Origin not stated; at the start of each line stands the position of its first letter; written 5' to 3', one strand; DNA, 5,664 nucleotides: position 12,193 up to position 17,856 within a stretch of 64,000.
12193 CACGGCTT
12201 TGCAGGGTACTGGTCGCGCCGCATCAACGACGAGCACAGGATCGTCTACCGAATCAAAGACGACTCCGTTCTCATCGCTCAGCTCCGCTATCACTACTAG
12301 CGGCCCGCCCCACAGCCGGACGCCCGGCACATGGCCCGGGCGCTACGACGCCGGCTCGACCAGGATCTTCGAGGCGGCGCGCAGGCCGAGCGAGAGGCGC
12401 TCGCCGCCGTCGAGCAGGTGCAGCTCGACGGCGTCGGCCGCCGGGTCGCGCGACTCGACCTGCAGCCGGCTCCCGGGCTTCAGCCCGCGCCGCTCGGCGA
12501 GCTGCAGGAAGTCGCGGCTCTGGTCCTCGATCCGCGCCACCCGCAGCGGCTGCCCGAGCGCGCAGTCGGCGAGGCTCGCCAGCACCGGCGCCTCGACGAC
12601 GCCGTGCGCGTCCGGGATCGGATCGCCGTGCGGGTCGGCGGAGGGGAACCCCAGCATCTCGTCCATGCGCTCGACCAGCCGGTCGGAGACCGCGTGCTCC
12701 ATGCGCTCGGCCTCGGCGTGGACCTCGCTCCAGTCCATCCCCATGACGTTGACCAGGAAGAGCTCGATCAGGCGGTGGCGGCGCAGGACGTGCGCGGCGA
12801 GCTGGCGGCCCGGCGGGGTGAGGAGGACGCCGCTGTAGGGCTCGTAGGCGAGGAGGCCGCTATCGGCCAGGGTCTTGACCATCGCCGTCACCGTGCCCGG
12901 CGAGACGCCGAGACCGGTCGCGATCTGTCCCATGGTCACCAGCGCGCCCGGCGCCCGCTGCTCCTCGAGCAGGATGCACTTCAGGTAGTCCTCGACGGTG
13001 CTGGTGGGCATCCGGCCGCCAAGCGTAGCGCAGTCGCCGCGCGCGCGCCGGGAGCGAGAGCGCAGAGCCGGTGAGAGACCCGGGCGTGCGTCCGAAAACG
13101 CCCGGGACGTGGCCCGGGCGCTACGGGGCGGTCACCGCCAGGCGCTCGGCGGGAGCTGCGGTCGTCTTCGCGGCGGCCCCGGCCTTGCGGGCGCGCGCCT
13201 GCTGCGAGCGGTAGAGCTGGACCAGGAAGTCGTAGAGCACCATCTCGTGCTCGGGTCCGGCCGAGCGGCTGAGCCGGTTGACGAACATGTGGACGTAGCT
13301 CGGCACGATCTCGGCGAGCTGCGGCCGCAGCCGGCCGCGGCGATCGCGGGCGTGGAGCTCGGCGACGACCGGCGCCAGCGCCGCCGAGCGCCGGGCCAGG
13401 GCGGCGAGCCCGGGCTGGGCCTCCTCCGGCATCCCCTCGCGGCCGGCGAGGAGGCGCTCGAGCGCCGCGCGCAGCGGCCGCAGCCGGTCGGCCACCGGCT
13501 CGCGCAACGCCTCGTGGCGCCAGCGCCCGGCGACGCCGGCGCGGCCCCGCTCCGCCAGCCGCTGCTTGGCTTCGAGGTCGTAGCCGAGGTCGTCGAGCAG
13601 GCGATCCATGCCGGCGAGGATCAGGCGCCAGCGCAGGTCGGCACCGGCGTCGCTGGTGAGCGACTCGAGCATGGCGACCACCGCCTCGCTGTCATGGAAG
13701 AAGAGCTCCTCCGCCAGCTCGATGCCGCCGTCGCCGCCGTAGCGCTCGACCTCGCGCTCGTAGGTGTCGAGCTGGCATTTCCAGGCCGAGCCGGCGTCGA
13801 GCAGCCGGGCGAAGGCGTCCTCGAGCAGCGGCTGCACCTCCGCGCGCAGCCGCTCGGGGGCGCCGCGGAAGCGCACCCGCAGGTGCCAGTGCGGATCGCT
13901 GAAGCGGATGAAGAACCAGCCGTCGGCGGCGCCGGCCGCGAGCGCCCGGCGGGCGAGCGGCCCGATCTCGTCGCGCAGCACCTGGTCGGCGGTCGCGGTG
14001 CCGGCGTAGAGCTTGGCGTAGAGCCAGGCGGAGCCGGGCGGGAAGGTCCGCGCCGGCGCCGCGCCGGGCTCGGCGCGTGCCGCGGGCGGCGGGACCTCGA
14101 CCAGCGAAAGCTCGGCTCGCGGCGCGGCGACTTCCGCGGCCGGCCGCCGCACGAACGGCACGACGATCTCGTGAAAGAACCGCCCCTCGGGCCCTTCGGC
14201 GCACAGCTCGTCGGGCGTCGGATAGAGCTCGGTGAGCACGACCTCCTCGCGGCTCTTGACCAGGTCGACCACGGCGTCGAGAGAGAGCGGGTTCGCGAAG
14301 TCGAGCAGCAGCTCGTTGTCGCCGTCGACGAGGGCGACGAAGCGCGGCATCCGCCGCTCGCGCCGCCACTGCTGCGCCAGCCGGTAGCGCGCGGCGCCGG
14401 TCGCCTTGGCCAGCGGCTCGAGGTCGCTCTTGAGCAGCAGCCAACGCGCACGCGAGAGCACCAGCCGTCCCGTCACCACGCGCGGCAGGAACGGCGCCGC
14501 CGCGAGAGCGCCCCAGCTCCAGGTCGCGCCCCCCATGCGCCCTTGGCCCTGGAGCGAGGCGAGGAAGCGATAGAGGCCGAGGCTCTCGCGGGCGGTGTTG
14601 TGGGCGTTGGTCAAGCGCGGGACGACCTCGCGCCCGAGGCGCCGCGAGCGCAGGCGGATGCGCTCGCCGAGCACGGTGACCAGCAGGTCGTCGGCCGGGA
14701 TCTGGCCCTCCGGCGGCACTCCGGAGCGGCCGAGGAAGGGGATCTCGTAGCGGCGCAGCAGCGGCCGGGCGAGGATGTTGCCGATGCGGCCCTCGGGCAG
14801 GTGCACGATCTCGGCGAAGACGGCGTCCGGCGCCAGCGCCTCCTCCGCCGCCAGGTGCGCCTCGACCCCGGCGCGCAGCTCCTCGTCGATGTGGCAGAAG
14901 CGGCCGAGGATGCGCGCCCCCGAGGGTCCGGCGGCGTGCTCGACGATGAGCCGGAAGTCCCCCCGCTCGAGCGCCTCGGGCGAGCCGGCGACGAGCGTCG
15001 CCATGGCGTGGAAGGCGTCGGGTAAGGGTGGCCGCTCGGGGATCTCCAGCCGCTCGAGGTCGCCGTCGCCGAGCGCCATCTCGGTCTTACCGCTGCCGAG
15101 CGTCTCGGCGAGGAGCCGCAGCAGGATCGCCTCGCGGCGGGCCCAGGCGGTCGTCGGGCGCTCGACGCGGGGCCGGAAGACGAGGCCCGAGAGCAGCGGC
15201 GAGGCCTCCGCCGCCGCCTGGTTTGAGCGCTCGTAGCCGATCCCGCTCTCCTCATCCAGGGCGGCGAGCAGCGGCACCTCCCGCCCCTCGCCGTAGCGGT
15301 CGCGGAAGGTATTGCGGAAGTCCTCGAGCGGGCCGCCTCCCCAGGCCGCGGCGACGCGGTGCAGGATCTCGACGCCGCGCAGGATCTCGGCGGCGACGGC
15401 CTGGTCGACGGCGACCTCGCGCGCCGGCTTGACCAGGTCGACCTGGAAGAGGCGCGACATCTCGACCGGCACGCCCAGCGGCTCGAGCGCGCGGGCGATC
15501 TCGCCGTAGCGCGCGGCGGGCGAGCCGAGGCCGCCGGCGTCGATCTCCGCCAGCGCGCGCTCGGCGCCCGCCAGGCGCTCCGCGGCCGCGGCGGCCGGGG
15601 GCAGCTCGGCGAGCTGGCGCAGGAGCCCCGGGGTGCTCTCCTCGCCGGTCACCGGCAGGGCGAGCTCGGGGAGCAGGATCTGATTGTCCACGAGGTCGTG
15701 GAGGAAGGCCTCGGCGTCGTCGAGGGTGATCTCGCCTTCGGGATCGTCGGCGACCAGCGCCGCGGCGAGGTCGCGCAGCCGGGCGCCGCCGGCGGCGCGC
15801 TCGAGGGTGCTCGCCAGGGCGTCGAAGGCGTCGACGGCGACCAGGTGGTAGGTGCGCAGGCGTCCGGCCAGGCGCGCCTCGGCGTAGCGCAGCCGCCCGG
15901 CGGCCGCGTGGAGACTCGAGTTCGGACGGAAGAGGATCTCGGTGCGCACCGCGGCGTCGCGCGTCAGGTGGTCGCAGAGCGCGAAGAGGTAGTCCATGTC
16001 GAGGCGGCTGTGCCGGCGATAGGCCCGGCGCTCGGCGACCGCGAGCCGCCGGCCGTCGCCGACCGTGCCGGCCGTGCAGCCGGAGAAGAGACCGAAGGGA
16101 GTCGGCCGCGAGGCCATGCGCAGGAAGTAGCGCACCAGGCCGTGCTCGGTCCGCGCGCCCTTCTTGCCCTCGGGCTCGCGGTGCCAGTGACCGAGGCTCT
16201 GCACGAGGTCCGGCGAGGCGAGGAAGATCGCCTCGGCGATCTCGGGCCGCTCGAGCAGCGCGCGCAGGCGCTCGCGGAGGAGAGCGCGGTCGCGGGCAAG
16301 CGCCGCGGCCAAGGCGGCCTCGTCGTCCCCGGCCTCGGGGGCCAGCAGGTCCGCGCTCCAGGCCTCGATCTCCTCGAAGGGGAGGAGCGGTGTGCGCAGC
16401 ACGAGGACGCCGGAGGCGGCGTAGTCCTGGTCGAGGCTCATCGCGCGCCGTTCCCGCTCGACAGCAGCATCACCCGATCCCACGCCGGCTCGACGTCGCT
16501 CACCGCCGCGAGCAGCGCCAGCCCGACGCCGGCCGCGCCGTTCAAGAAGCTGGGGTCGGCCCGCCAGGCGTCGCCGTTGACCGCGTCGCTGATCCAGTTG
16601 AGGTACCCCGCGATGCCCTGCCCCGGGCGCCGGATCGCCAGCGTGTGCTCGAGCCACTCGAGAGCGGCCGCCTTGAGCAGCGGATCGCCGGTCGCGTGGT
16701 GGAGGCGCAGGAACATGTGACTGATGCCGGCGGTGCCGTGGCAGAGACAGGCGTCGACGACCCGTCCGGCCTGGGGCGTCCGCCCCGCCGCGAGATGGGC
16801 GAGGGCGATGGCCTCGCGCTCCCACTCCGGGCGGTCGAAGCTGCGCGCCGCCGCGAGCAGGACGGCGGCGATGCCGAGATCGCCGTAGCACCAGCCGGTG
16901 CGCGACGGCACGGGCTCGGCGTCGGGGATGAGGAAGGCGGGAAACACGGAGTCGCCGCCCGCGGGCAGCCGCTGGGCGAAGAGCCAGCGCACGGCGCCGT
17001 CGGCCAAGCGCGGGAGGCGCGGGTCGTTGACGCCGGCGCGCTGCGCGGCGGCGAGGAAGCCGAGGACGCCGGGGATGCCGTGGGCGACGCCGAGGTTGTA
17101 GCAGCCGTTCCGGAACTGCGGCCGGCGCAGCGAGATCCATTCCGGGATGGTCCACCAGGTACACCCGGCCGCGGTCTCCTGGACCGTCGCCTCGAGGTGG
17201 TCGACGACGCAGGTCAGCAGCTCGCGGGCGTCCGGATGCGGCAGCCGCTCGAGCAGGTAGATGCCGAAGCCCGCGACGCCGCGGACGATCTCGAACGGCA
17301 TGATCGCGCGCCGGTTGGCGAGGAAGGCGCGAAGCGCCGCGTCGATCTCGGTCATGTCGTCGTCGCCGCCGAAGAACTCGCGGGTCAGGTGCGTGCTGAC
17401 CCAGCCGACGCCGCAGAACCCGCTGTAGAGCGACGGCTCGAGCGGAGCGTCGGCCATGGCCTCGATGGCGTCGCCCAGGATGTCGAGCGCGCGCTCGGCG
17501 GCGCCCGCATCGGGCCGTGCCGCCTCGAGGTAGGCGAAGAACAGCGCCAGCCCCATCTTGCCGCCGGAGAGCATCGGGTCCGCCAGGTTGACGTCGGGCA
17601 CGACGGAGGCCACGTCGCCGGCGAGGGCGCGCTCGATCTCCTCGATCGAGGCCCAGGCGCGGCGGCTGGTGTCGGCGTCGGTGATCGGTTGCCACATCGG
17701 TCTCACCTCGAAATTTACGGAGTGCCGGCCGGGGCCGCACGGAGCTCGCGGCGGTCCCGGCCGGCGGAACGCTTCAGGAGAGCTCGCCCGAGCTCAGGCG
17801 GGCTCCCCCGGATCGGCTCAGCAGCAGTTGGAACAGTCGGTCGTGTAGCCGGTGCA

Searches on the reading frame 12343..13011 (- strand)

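Call 12: search_protein_families(library=pfam, proteins=[window:12343-13011:-], max_evalue=0.01)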
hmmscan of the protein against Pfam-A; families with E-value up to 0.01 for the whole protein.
window:12343-13011:- (222 aa): 9 families
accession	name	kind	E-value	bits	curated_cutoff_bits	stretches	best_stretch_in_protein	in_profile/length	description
PF02742.21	Fe_dep_repr_C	-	6.4e-32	109.8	27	1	65-134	1-70/70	Iron dependent repressor, metal binding and dimerisation domain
PF04023.20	FeoA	-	1.6e-12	47.7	23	1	146-220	2-74/74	FeoA domain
PF01325.25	Fe_dep_repress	-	4.5e-12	46.4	26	1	3-62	3-60/60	Iron dependent repressor, N-terminal DNA binding domain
PF12802.13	MarR_2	-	1.1e-06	29.1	27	1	18-57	15-53/61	MarR family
PF13412.12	HTH_24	-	3.8e-05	23.6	21.9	1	25-53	18-46/48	Winged helix-turn-helix DNA-binding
PF09339.16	HTH_IclR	-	5.9e-05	23.2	22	1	19-58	14-52/52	IclR helix-turn-helix domain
PF01047.28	MarR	-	0.00031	21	24.6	1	26-54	19-47/59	MarR family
PF00392.27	GntR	-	0.00094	19.2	27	1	3-62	2-62/64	Bacterial regulatory proteins, gntR family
PF13545.12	HTH_Crp_2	-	0.0034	17.7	27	1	25-55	23-53/70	Crp-like helix-turn-helix domain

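Call 13: search_protein_families(library=ncbifam, proteins=[window:12343-13011:-], max_evalue=0.1)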
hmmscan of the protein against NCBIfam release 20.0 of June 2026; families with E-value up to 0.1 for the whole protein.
window:12343-13011:- (222 aa): 5 families
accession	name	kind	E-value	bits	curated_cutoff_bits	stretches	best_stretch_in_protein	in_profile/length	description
NF047407.1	TransRegMntRTherm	equivalog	1.8e-50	171.8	350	1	5-189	9-198/227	manganese-dependent transcriptional regulator MntR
NF053665.1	TransRegDtxRActin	equivalog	3.1e-28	98.8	290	1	5-218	7-230/233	iron-dependent transcriptional repressor DtxR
NF008273.0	PRK11050.1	equivalog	4.3e-21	75.2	153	1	6-119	38-148/156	manganese-binding transcriptional regulator MntR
NF003025.0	PRK03902.1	equivalog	4.6e-20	72.1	138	1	1-125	1-122/142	transcriptional regulator MntR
TIGR03338.1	phnR_burk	equivalog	0.0049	16.5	271.5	1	4-63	14-73/212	phosphonate utilization associated transcriptional regulator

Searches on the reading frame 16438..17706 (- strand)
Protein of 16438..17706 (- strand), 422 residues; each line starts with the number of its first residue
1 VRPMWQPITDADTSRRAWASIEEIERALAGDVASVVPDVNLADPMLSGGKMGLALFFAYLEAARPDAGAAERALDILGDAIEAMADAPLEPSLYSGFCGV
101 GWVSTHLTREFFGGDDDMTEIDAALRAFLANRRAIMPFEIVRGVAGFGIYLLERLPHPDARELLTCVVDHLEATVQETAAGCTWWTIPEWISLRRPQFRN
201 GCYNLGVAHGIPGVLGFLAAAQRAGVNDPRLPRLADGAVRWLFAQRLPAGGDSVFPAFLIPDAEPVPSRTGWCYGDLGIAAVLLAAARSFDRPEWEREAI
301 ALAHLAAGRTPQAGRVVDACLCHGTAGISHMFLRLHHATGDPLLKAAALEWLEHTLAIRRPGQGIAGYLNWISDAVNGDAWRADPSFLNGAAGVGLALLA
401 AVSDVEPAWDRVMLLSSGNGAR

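Call 12: search_protein_families(library=pfam, proteins=[window:16438-17706:-], max_evalue=0.01)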
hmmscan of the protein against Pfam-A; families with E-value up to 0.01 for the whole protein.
window:16438-17706:- (422 aa): 1 family
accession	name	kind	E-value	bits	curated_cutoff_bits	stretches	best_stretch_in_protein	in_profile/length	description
PF05147.19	LANC_like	-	1.2e-36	126.5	23.2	1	43-414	4-350/350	Lanthionine synthetase C-like protein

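Call 13: search_protein_families(library=ncbifam, proteins=[window:16438-17706:-], max_evalue=0.1)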
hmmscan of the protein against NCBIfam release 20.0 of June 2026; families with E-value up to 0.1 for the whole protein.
window:16438-17706:- (422 aa): 4 families
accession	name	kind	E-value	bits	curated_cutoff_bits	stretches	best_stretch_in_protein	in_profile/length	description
NF038150.1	lanthi_synth_IV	equivalog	1.7e-26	92.8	650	1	52-351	515-800/851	class IV lanthionine synthetase LanL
TIGR03897.1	lanti_2_LanM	subfamily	4.6e-17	61.1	304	1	42-401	591-929/932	type 2 lanthipeptide synthetase LanM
NF038151.1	lanthi_synth_III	equivalog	3.4e-15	55.5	575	2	274-402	607-734/833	class III lanthionine synthetase LanKC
NF052415.1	T3SS_chap_SctY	equivalog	0.063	13.8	70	0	279-326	24-72/106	type III secretion apparatus assembly chaperone SctY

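Call 33: search_solved_structures(query=window:16438-17706:-, show_alignments=2)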
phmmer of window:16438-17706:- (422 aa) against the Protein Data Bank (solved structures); distinct sequences matched with E-value up to 0.001: 7.
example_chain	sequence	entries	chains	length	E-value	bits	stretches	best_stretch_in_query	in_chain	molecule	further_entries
8byk_A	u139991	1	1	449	4.2e-17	65.1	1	49-414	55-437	Lanthionine synthetase C-like protein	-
6wq1_A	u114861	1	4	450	4.1e-07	32.2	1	204-380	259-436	LanC-like protein 2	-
3t33_A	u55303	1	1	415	1.1e-06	30.8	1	95-344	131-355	G protein coupled receptor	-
8d0v_A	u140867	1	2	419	4.6e-06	28.7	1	203-352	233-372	Glutathione S-transferase LANCL1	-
3e6u_A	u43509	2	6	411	5.6e-06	28.5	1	203-352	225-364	LanC-like protein 1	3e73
8czk_A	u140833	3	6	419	6e-06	28.4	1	203-352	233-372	Glutathione S-transferase LANCL1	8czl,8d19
2g02_A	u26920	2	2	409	1.6e-05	27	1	46-330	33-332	Nisin biosynthesis protein nisC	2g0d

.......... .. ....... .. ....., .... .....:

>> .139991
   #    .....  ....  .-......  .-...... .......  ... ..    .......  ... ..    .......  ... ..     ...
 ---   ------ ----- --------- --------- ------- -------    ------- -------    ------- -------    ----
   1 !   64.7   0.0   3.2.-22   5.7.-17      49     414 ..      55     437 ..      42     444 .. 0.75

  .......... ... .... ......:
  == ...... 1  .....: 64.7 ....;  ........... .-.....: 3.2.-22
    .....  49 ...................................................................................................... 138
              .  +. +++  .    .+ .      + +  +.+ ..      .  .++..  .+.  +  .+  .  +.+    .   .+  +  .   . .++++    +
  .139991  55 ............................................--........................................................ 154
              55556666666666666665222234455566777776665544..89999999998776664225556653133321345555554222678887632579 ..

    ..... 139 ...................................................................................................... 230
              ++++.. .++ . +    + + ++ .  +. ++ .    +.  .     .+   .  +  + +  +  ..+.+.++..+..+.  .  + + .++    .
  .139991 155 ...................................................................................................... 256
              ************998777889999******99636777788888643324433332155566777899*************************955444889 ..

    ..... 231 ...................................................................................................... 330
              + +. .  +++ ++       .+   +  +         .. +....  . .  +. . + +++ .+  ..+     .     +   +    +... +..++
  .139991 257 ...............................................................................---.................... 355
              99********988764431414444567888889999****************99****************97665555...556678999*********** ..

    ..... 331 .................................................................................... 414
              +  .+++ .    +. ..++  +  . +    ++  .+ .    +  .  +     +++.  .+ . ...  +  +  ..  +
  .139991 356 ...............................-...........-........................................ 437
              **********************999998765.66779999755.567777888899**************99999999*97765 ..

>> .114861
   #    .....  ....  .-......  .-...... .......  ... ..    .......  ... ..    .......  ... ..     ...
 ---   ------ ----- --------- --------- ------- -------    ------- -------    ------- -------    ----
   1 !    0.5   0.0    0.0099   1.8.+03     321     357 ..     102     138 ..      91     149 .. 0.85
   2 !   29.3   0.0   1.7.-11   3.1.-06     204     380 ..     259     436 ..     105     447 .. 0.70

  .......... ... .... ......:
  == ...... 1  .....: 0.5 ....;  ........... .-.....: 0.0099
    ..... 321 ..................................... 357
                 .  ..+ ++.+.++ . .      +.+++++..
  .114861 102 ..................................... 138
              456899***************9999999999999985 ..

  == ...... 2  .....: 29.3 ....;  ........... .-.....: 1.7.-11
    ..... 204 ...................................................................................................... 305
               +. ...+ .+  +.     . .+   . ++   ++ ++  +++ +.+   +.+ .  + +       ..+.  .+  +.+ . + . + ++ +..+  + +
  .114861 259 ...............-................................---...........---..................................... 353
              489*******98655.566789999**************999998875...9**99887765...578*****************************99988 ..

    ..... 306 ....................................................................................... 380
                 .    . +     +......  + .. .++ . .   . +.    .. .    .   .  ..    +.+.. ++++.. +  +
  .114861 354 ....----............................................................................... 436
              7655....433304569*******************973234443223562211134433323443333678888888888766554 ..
